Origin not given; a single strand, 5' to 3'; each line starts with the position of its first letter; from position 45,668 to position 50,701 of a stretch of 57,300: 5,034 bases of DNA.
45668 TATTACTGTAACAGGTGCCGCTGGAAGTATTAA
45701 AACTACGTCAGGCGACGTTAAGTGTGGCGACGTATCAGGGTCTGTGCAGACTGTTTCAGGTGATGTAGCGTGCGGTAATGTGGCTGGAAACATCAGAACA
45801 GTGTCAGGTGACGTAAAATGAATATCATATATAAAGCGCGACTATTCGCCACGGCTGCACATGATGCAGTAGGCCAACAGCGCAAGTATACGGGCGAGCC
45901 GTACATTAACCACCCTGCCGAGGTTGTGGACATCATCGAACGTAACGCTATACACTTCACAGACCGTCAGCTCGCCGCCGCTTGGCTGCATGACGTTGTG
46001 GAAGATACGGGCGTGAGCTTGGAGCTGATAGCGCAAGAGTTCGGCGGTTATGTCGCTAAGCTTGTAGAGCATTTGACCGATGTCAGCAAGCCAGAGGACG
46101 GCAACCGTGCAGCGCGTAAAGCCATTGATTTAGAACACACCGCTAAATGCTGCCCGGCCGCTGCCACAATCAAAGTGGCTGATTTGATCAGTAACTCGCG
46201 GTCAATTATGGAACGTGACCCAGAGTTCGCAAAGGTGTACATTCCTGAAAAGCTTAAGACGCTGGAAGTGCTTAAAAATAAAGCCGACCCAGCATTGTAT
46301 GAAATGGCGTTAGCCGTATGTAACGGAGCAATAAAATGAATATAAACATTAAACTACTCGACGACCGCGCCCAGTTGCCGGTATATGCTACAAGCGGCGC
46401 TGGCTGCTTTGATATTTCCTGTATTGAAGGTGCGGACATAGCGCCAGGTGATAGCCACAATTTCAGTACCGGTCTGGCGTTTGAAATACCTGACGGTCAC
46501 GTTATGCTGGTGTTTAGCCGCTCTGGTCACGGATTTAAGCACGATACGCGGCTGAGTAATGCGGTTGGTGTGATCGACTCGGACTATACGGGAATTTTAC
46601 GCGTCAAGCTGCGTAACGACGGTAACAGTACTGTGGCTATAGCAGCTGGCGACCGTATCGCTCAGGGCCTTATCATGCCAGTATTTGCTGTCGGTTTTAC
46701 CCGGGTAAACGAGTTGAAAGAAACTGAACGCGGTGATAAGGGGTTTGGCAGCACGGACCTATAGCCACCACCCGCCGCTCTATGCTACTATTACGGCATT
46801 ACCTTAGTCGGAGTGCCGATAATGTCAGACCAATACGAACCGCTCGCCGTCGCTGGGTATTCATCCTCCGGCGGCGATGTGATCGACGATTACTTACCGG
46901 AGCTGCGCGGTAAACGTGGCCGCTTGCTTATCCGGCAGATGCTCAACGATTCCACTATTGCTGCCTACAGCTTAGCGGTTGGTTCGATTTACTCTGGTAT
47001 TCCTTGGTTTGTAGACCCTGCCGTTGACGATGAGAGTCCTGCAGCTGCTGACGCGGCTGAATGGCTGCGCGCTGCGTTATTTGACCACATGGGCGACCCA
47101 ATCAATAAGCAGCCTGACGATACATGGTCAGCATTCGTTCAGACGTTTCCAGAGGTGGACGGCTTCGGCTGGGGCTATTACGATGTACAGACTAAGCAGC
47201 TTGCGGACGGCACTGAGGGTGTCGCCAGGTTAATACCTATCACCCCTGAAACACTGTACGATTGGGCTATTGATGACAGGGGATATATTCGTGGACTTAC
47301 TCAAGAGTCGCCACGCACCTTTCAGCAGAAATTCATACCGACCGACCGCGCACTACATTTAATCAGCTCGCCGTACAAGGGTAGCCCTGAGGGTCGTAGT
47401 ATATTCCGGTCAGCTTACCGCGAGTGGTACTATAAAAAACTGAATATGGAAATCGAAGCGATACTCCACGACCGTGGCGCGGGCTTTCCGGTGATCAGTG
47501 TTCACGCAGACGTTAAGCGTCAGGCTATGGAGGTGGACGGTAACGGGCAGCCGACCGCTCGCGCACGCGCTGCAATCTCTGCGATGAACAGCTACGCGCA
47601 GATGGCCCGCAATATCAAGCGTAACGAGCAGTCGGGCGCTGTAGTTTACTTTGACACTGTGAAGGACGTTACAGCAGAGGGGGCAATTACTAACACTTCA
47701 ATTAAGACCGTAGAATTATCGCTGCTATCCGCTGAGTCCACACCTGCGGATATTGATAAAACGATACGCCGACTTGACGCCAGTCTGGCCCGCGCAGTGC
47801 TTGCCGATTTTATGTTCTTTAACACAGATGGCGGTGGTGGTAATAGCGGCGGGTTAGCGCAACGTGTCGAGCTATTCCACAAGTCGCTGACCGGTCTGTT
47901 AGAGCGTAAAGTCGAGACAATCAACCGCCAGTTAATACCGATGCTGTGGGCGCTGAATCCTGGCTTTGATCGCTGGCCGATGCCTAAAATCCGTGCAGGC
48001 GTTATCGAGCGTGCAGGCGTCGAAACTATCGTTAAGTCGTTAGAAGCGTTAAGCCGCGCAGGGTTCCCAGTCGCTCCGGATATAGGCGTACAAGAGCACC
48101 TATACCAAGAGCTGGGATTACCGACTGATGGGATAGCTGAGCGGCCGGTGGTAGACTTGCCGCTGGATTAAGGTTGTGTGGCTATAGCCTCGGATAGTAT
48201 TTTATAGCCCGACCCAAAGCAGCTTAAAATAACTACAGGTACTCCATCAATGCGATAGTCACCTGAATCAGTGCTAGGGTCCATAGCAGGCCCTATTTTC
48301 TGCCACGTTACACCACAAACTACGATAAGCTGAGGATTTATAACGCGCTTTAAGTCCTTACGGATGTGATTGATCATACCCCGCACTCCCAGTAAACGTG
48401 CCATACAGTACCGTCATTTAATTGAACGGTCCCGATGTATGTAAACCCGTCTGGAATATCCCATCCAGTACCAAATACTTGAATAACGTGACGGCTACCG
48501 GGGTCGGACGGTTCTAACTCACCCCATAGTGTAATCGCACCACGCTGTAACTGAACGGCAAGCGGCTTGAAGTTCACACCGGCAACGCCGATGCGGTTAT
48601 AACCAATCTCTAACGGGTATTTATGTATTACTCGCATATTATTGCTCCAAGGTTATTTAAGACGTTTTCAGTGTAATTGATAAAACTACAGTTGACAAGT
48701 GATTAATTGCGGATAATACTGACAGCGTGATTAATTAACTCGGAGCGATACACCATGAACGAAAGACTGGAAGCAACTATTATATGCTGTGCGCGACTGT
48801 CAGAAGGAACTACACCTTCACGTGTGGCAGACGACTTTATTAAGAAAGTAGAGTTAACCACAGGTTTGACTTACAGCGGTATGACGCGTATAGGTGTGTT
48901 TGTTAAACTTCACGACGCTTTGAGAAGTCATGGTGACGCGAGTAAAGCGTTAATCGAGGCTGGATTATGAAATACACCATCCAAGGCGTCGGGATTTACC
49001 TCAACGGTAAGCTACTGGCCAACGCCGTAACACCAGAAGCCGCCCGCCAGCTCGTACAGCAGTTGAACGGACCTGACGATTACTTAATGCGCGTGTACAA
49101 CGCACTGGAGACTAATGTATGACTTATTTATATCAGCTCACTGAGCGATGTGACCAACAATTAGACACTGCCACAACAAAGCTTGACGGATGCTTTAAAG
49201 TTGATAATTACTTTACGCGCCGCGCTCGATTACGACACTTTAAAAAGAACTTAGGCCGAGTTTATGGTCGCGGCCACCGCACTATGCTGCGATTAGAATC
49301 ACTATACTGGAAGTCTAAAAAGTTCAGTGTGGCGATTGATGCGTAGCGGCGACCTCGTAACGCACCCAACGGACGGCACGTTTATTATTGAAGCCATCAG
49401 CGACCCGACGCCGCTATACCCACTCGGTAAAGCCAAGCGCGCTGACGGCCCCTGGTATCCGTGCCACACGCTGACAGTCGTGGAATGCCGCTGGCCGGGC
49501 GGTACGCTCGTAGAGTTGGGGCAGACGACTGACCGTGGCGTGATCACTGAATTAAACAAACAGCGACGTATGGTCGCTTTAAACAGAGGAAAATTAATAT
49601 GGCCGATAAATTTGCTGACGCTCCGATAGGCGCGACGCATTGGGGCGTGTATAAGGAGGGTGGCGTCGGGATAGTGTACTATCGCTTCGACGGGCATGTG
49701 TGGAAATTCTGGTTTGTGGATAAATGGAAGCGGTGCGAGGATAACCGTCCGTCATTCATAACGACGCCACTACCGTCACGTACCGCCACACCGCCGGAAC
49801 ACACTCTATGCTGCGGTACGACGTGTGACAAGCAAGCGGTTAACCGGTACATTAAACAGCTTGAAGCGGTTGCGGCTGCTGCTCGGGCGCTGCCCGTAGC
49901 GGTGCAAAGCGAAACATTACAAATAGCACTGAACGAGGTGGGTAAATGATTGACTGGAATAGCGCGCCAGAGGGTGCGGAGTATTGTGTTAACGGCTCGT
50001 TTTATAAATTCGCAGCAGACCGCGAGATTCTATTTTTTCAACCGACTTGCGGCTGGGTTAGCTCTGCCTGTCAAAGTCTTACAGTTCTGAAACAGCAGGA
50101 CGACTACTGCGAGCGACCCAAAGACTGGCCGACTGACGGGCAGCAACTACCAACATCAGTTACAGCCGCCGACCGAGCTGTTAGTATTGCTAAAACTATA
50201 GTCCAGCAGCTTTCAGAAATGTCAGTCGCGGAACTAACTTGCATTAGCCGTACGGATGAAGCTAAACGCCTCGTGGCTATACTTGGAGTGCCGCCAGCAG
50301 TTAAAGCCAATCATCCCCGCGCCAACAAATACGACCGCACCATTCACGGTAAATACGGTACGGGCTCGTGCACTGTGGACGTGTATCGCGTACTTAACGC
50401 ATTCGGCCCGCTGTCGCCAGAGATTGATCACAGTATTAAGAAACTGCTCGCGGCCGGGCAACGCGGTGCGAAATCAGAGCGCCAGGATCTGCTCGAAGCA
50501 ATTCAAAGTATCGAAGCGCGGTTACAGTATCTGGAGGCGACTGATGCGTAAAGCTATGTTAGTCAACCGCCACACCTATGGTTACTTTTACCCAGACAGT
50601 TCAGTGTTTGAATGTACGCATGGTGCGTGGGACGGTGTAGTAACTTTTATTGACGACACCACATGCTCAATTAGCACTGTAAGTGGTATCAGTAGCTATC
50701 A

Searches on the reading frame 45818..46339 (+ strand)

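Call 94: search_protein_families(library=phrogs, max_evalue=0.001, proteins=[window:45818-46339:+])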
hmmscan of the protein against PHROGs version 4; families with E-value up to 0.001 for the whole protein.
window:45818-46339:+ (173 aa): 2 families
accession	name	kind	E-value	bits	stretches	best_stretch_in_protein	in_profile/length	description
phrog_990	-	other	1.3e-36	127.6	1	7-156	156-299/374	metal-dependent phosphohydrolase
phrog_32047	-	other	1.2e-31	111.1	1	4-160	24-205/301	phosphohydrolase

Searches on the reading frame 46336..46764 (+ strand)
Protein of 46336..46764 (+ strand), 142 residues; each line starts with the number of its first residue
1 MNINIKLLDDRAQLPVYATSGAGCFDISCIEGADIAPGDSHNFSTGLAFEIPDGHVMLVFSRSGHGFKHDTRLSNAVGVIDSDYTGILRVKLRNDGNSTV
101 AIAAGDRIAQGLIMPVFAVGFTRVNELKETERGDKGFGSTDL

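Call 94: search_protein_families(library=phrogs, max_evalue=0.001, proteins=[window:46336-46764:+])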
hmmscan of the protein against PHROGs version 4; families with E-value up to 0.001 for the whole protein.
window:46336-46764:+ (142 aa): 1 family
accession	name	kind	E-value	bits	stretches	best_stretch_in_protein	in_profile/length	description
phrog_135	-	DNA, RNA and nucleotide metabolism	3.6e-55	189.3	1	3-141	147-290/463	dUTPase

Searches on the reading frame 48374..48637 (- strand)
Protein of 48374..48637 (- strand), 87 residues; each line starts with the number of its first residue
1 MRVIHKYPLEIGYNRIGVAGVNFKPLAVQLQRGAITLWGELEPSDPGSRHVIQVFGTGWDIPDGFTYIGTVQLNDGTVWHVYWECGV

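Call 107: search_protein_families(library=pfam, max_evalue=0.01, proteins=[window:48374-48637:-])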
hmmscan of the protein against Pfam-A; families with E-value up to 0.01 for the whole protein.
window:48374-48637:- (87 aa): 1 family
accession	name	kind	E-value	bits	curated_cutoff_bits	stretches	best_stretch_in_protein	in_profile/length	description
PF24043.1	DUF7352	-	3e-20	72.7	27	1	1-83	1-88/97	Domain of unknown function (DUF7352)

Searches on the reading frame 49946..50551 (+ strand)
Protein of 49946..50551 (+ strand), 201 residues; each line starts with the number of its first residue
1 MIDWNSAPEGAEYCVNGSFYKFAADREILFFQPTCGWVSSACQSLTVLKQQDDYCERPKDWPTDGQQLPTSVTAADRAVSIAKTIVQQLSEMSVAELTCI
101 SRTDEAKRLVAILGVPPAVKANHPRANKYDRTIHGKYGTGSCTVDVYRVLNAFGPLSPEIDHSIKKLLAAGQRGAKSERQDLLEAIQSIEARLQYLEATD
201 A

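Call 94: search_protein_families(library=phrogs, max_evalue=0.001, proteins=[window:49946-50551:+])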
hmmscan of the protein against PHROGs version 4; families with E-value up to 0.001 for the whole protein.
window:49946-50551:+ (201 aa): 6 families
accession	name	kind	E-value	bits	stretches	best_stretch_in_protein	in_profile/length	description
phrog_2452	-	unknown function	8.1e-23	82.7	1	119-198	144-218/235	-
phrog_17613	-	other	2.9e-13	51.3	1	122-196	167-240/246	ATPase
phrog_35158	-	unknown function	3.9e-12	47.2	1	2-188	6-201/209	-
phrog_23361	-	unknown function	6.8e-11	43.4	1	107-193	89-171/181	-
phrog_13223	-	unknown function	6.9e-10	39.9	1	142-189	183-230/243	-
phrog_18443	-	unknown function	3.7e-07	30.9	1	124-194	169-247/253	-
